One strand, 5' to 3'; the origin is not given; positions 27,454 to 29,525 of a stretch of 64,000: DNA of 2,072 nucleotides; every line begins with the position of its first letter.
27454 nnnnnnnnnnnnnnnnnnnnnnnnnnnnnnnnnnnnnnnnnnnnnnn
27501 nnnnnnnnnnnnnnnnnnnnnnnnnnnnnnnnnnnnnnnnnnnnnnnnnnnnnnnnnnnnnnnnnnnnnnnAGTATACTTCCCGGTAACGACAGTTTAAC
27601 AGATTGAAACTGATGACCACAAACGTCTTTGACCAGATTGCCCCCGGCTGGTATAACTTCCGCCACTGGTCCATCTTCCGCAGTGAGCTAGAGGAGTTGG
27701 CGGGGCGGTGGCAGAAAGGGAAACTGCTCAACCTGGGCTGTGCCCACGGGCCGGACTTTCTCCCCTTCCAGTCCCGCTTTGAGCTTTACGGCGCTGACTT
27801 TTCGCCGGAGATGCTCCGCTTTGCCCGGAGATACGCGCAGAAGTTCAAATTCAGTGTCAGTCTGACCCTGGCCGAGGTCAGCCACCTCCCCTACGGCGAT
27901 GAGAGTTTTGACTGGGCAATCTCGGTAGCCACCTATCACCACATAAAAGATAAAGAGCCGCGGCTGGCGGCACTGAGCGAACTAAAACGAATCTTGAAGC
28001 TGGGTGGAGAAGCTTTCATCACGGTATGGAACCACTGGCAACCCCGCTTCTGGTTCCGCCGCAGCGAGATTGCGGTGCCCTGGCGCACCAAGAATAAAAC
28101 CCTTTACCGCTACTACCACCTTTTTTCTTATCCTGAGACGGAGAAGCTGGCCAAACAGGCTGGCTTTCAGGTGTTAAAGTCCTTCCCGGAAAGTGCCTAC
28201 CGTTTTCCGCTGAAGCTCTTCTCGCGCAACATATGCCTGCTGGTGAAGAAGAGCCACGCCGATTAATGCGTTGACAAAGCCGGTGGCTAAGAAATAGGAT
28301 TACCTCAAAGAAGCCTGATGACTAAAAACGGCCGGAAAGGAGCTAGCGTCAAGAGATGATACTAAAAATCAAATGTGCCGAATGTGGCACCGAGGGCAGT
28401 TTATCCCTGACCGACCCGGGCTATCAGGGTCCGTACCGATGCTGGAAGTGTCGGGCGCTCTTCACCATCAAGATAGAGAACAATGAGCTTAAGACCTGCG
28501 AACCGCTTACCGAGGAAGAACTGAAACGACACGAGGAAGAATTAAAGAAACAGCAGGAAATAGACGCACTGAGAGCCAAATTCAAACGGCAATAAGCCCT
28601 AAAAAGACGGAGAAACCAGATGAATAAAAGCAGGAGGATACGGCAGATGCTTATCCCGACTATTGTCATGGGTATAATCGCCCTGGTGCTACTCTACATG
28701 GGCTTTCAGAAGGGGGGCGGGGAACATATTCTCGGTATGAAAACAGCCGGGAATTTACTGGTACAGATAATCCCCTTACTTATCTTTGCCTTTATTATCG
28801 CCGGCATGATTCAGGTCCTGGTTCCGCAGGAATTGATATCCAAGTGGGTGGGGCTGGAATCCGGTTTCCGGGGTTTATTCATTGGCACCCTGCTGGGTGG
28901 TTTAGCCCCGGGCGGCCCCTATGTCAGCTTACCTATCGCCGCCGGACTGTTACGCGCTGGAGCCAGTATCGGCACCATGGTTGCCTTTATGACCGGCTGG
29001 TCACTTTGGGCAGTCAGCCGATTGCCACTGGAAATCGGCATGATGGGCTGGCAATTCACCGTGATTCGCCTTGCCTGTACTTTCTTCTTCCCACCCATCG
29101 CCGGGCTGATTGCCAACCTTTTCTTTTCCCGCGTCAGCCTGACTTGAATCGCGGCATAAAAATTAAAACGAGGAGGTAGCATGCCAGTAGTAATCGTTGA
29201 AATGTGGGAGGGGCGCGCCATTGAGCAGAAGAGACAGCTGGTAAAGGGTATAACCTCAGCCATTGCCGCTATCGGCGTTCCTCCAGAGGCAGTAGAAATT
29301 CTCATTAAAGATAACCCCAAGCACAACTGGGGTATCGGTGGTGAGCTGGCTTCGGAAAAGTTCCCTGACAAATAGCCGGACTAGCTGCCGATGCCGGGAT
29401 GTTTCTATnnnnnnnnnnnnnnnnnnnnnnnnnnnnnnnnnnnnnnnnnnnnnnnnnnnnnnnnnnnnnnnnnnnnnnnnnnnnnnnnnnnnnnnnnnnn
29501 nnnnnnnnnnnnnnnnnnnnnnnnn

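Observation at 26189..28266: Divergent Elp3 / Trm9-like methyltransferase pair: candidate bacterial (m)cm5U34 tRNA wobble-modification module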

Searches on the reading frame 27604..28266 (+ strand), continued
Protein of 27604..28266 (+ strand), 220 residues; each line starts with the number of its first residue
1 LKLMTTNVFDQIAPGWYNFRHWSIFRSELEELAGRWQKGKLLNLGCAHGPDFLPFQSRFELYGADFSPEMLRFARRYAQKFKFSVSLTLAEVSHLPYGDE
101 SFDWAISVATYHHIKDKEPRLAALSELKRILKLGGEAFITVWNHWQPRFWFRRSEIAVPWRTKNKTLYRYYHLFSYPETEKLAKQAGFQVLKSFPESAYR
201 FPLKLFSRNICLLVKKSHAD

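Call 55: find_encoding_contigs(protein=P0389, flank=5000, max_places=1)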
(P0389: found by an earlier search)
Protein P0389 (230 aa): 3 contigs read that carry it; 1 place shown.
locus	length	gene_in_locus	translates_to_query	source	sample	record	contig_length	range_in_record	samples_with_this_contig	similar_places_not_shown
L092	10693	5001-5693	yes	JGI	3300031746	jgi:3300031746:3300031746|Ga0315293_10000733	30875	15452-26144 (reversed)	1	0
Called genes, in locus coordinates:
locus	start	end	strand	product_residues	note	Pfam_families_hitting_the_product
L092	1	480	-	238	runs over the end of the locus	-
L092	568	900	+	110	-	-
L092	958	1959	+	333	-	PF00448:SRP54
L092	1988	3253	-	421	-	PF07690:MFS_1, PF00083:Sugar_tr, PF12832:MFS_1_like, PF07690:MFS_1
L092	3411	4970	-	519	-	PF23613:ELP3_N (weak), PF04055:Radical_SAM, PF16199:Radical_SAM_C, PF00583:Acetyltransf_1 (faint)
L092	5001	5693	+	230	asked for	PF01209:Ubie_methyltran, PF13489:Methyltransf_23, PF07021:MetW (weak), PF08241:Methyltransf_11, PF08242:Methyltransf_12, PF13649:Methyltransf_25, PF13847:Methyltransf_31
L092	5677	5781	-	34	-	-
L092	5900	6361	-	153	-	-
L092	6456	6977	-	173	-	-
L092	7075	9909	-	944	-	PF00270:DEAD, PF04851:ResIII (weak), PF00271:Helicase_C, PF19306:WHD_Lhr, PF08494:DEAD_assoc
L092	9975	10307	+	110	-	-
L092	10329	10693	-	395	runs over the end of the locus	PF02151:UVR (weak)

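Call 56: find_encoding_contigs(protein=P0268, flank=5000, max_places=1)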
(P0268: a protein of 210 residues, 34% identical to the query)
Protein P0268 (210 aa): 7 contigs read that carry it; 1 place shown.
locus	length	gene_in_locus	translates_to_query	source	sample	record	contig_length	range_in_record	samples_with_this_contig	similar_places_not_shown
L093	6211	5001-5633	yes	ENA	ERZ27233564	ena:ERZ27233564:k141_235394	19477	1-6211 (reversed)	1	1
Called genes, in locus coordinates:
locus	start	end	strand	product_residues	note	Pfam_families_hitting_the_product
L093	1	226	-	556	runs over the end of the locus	PF06418:CTP_synth_N, PF00117:GATase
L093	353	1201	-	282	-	-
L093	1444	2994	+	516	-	-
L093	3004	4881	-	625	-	PF04055:Radical_SAM, PF16199:Radical_SAM_C, PF13673:Acetyltransf_10 (weak)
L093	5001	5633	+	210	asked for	PF01209:Ubie_methyltran, PF13489:Methyltransf_23, PF07021:MetW, PF13847:Methyltransf_31, PF08241:Methyltransf_11, PF08242:Methyltransf_12, PF13649:Methyltransf_25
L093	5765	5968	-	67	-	-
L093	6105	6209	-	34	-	?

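Call 90: find_related_loci(query=P0389, collection=metagenome_contigs, flank=4000)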
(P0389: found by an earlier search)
Query P0389 (230 aa) in metagenome_contigs; peptide patterns used: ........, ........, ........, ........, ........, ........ (x = any residue, [..] = any of these).
24 stretches matched a pattern; 1 encode a relative of the query (tblastn E <= 1e-3); 1 distinct loci.
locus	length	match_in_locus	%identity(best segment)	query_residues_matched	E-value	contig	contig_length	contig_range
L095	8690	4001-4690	100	1-230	2e-158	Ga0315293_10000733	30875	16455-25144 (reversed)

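Call 91: search_protein_families(library=ncbifam, proteins=[L085:4386-5948:-, L090:3580-4971:-, L091:185-1762:-, L092:3411-4970:-, L093:3004-4881:-, L081:6036-7409:-], max_evalue=1e-60)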
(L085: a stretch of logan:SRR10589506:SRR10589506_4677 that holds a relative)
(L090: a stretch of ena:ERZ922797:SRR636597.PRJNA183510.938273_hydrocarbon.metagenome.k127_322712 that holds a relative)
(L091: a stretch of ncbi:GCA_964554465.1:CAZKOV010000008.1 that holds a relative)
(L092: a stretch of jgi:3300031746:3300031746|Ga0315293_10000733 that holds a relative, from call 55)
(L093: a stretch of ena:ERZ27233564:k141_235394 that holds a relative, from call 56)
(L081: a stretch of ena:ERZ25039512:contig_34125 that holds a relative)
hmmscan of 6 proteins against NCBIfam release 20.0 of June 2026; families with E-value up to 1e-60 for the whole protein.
L085:4386-5948:- (520 aa): 1 family
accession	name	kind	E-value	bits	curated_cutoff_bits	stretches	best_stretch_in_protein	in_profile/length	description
TIGR01211.1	ELP3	subfamily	2.2e-204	679.8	350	1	16-518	4-522/522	tRNA uridine(34) 5-carboxymethylaminomethyl modification radical SAM/GNAT enzyme Elp3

L090:3580-4971:- (463 aa): 1 family
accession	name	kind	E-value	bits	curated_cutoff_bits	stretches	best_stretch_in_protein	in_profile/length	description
TIGR01211.1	ELP3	subfamily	4.4e-161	536.9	350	1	2-457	57-522/522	tRNA uridine(34) 5-carboxymethylaminomethyl modification radical SAM/GNAT enzyme Elp3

L091:185-1762:- (525 aa): 1 family
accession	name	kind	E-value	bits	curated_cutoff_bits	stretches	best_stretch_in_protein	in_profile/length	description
TIGR01211.1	ELP3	subfamily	5.3e-197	655.4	350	1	12-525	2-522/522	tRNA uridine(34) 5-carboxymethylaminomethyl modification radical SAM/GNAT enzyme Elp3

L092:3411-4970:- (519 aa): 1 family
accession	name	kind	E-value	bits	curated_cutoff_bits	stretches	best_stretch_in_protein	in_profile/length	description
TIGR01211.1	ELP3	subfamily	6.4e-193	642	350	1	20-519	11-522/522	tRNA uridine(34) 5-carboxymethylaminomethyl modification radical SAM/GNAT enzyme Elp3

L093:3004-4881:- (625 aa): 1 family
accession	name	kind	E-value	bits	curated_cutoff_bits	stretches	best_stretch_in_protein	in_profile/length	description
TIGR01211.1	ELP3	subfamily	1.8e-176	587.7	350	1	10-454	4-402/522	tRNA uridine(34) 5-carboxymethylaminomethyl modification radical SAM/GNAT enzyme Elp3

L081:6036-7409:- (457 aa): 1 family
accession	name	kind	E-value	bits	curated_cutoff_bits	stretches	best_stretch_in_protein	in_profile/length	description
TIGR01211.1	ELP3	subfamily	6.6e-173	575.9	350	1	4-452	56-522/522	tRNA uridine(34) 5-carboxymethylaminomethyl modification radical SAM/GNAT enzyme Elp3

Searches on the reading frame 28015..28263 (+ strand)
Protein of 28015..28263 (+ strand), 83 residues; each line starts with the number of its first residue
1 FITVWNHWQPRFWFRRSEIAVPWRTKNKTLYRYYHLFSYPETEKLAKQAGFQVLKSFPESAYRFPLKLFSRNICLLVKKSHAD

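Call 69: search_solved_structures(query=window:28015-28263:+, max_evalue=10, show_alignments=2)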
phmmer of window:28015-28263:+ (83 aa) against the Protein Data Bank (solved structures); distinct sequences matched with E-value up to 10: 2.
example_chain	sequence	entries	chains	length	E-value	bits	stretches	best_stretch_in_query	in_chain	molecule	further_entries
2m2e_A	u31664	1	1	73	0.52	14.1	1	10-48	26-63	DnaJ homolog subfamily C member 2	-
5cm2_Z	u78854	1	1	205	0.93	13.3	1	17-56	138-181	TRNA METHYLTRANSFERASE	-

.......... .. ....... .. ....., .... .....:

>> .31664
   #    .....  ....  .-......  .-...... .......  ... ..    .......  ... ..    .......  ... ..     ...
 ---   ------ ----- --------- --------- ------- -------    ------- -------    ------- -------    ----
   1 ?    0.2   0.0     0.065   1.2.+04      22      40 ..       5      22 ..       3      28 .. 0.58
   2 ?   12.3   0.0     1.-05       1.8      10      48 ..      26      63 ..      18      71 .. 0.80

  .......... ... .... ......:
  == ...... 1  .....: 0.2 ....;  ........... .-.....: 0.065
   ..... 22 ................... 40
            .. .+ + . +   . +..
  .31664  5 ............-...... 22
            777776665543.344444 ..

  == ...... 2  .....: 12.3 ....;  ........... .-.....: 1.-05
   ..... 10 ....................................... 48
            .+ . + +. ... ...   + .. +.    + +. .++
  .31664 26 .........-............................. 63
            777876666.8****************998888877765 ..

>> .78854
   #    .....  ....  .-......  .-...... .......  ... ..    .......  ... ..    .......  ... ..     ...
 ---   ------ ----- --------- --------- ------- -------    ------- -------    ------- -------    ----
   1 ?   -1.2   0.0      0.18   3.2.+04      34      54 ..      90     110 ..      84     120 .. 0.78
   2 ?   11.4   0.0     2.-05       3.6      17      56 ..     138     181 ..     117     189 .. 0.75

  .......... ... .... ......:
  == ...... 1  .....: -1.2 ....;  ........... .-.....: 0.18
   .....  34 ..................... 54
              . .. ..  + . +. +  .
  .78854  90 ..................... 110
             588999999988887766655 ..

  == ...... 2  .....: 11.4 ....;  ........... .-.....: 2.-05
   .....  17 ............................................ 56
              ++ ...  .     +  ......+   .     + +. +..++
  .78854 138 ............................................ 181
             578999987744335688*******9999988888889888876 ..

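Call 72: search_solved_structures(query=A3, max_evalue=10, show_alignments=2)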
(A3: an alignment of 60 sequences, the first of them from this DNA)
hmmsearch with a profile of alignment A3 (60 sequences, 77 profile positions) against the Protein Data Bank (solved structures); distinct sequences matched with E-value up to 10: 8.
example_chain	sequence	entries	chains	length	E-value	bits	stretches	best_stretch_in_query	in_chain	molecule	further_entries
5cm2_Z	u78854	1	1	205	4.1e-06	29.8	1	1-72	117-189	TRNA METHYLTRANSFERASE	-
1vlm_A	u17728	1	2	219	0.026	17.7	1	30-58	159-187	SAM-dependent methyltransferase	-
2mbl_A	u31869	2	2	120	0.037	17.2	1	15-49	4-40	Top7 Fold Protein Top7m13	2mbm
2o8k_A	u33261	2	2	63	0.14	15.3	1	37-57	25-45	RNA polymerase sigma factor RpoN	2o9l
1gef_A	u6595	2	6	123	0.18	15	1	39-76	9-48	HOLLIDAY JUNCTION RESOLVASE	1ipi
5ufm_A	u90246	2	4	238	0.33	14.1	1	29-56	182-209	Methyltransferase domain protein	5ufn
2ahq_A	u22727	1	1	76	1.4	12.1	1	37-57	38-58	RNA polymerase sigma factor RpoN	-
7tgh_S4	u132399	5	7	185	2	11.6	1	16-70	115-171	NADH dehydrogenase [ubiquinone] iron-sulfur protein 4, mitochondrial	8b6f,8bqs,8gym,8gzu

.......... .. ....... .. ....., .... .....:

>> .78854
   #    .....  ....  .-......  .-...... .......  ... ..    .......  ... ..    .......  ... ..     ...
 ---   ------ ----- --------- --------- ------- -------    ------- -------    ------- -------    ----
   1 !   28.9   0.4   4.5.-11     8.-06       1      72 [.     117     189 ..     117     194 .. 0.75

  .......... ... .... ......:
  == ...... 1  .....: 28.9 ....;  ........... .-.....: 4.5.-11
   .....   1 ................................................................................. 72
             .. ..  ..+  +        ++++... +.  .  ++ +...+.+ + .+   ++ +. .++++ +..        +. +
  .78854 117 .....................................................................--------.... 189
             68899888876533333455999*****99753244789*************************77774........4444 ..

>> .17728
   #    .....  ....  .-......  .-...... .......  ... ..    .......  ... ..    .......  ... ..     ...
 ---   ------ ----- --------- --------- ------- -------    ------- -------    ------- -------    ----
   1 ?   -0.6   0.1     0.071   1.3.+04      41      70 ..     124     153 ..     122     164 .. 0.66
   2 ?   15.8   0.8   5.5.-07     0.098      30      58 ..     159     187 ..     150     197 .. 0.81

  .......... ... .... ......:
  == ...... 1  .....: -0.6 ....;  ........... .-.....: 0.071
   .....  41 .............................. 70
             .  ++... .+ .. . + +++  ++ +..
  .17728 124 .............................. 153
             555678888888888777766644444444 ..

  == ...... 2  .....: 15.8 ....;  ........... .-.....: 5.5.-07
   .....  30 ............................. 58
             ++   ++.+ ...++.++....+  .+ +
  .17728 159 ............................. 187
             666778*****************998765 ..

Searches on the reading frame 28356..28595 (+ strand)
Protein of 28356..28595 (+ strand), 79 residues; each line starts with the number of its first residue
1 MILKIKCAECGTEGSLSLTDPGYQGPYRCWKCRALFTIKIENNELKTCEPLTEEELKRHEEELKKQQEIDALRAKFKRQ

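Call 10: search_protein_families(library=pfam, proteins=[window:28356-28595:+], max_evalue=0.1)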
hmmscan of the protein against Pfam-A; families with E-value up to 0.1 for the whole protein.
window:28356-28595:+ (79 aa): 3 families
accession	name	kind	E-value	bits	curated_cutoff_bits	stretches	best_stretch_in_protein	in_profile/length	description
PF22415.1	PSV_ORF131-like_dom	-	0.012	16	27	1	2-20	20-38/80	PSV_Hypothetical protein ORF131-like domain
PF13717.11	Zn_ribbon_4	-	0.027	14.8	30.3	0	4-12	25-33/36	zinc-ribbon domain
PF03604.18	Zn_ribbon_RPAB4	-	0.041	14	24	0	6-21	2-17/32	DNA directed RNA polymerase, 7 kDa subunit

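Call 52: search_solved_structures(query=window:28356-28595:+, max_evalue=10)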
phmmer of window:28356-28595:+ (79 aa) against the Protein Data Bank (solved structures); distinct sequences matched with E-value up to 10: 2.
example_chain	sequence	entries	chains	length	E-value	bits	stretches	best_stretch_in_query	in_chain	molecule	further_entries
5f5t_C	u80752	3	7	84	0.46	14.1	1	21-77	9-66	Putative uncharacterized protein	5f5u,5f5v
2lce_A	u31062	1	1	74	2.5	11.8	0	25-40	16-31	B-cell lymphoma 6 protein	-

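Call 85: search_solved_structures(query=A4, max_evalue=10, show_alignments=2)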
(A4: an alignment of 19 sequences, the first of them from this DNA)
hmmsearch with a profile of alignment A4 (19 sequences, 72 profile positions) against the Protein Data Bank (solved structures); distinct sequences matched with E-value up to 10: 12.
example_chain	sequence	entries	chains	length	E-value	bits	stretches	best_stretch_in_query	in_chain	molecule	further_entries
2x5c_A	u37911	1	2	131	0.048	16.7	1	3-22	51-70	HYPOTHETICAL PROTEIN ORF131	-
2e2z_A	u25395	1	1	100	0.17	14.9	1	1-32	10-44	Tim15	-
7yox_B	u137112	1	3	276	0.72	13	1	22-42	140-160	DNA helicase MCM9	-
8e23_A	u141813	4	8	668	0.75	12.9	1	22-48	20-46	DNA polymerase theta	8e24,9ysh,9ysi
2qtd_A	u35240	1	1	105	0.76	12.9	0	32-59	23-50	Uncharacterized protein MJ0327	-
2kla_A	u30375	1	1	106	0.78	12.9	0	32-59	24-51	Uncharacterized protein MJ0327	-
2ct1_A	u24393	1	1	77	0.87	12.7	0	24-37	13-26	Transcriptional repressor CTCF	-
4x0p_A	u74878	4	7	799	0.93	12.6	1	12-49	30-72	DNA polymerase theta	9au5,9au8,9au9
7dpd_A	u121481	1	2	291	0.94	12.6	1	22-41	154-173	DNA helicase MCM9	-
4lla_A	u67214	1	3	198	2.5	11.2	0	19-34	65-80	Leukocyte immunoglobulin-like receptor subfamily B member 2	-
2lce_A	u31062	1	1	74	3.2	10.9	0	25-39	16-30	B-cell lymphoma 6 protein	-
1mey_C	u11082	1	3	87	5.1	10.2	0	6-37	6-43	CONSENSUS ZINC FINGER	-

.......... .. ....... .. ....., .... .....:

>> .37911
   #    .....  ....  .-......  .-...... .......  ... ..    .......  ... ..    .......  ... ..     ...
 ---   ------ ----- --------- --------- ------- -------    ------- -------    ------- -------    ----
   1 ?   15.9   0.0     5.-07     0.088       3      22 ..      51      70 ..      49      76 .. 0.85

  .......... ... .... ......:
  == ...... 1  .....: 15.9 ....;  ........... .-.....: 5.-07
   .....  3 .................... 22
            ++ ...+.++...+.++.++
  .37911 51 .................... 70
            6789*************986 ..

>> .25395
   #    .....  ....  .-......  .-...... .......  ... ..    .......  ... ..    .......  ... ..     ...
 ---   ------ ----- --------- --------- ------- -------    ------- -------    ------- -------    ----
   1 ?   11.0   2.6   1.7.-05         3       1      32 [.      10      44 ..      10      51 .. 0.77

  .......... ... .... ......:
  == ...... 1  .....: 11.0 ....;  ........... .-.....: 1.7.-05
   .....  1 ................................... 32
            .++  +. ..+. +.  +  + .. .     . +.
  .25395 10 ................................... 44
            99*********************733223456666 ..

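Call 86: search_protein_families(library=pfam, alignment_id=A4, max_evalue=1)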
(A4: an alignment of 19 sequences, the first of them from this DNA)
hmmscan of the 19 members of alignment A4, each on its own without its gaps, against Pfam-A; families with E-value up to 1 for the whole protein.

A. member 1, seq(79 aa): 7 families
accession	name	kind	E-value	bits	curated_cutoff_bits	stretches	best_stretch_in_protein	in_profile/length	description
PF22415.1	PSV_ORF131-like_dom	-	0.012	16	27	1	2-20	20-38/80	PSV_Hypothetical protein ORF131-like domain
PF13717.11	Zn_ribbon_4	-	0.027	14.8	30.3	0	4-12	25-33/36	zinc-ribbon domain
PF03604.18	Zn_ribbon_RPAB4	-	0.041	14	24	0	6-21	2-17/32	DNA directed RNA polymerase, 7 kDa subunit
PF13719.11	Zn_ribbon_5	-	0.1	12.8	29.3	1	3-37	1-36/37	zinc-ribbon domain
PF19750.4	DUF6237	-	0.28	11.7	25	1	24-47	15-38/90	Family of unknown function (DUF6237)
PF13465.12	zf-H2C2_2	-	0.37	11.7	40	0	25-37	13-25/26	Zinc-finger double domain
PF15288.11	zf-CCHC_6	-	0.61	10.4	22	0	4-12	1-9/42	Zinc knuckle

B. families by the number of members that match (of 19 scanned): 45 families (the first 25 are shown)
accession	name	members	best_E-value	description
PF13465.12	zf-H2C2_2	17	0.042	Zinc-finger double domain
PF22415.1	PSV_ORF131-like_dom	16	5.3e-05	PSV_Hypothetical protein ORF131-like domain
PF13717.11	Zn_ribbon_4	16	0.002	zinc-ribbon domain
PF13719.11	Zn_ribbon_5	14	5.7e-06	zinc-ribbon domain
PF04438.22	zf-HIT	13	0.016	HIT zinc finger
PF03811.18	Zn_ribbon_InsA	12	0.0074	InsA N-terminal domain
PF10058.14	Zn_ribbon_10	10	0.00016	ER junction formation factor lunapark, zinc ribbon finger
PF12760.12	Zn_ribbon_IS1595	9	0.0027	Transposase zinc-ribbon domain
PF23499.1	YnfU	8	0.0079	YnfU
PF23165.1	zf-C2H2_FBX41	7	0.0014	F-box only protein 41 C2H2 zinc finger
PF23454.1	Zn_ribbon_Brz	7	0.0061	Transcriptional regulator Brz zinc beta ribbon domain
PF09723.15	Zn_ribbon_8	6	0.011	Zinc ribbon domain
PF14205.11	Cys_rich_KTR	5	0.00044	Cysteine-rich KTR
PF19769.4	CPxCG_zf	5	0.024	CPxCG-related zinc finger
PF10122.14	Zn_ribbon_Com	4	0.0055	Mu-like prophage protein Com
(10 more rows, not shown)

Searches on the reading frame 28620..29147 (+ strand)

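Call 10: search_protein_families(library=pfam, proteins=[window:28620-29147:+], max_evalue=0.1)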
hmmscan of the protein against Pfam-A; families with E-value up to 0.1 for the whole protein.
window:28620-29147:+ (175 aa): 1 family
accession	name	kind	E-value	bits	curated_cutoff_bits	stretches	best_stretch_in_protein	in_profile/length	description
PF03773.19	ArsP_1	-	1e-15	58.1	32.3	1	44-170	10-136/294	Predicted permease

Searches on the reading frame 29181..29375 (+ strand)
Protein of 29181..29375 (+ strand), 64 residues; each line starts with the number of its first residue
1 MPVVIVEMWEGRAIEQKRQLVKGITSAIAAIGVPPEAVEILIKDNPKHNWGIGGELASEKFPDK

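Call 10: search_protein_families(library=pfam, proteins=[window:29181-29375:+], max_evalue=0.1)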
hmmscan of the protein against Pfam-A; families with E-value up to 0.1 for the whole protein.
window:29181-29375:+ (64 aa): 3 families
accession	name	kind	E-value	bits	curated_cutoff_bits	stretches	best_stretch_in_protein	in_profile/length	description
PF01361.26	Tautomerase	-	1.2e-13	51.1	22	1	2-57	1-57/60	Tautomerase enzyme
PF14552.11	Tautomerase_2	-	3.2e-11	43.6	28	1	3-53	31-82/82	Tautomerase enzyme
PF14832.11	Tautomerase_3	-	0.063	14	25.7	1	15-59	16-60/138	Putative oxalocrotonate tautomerase enzyme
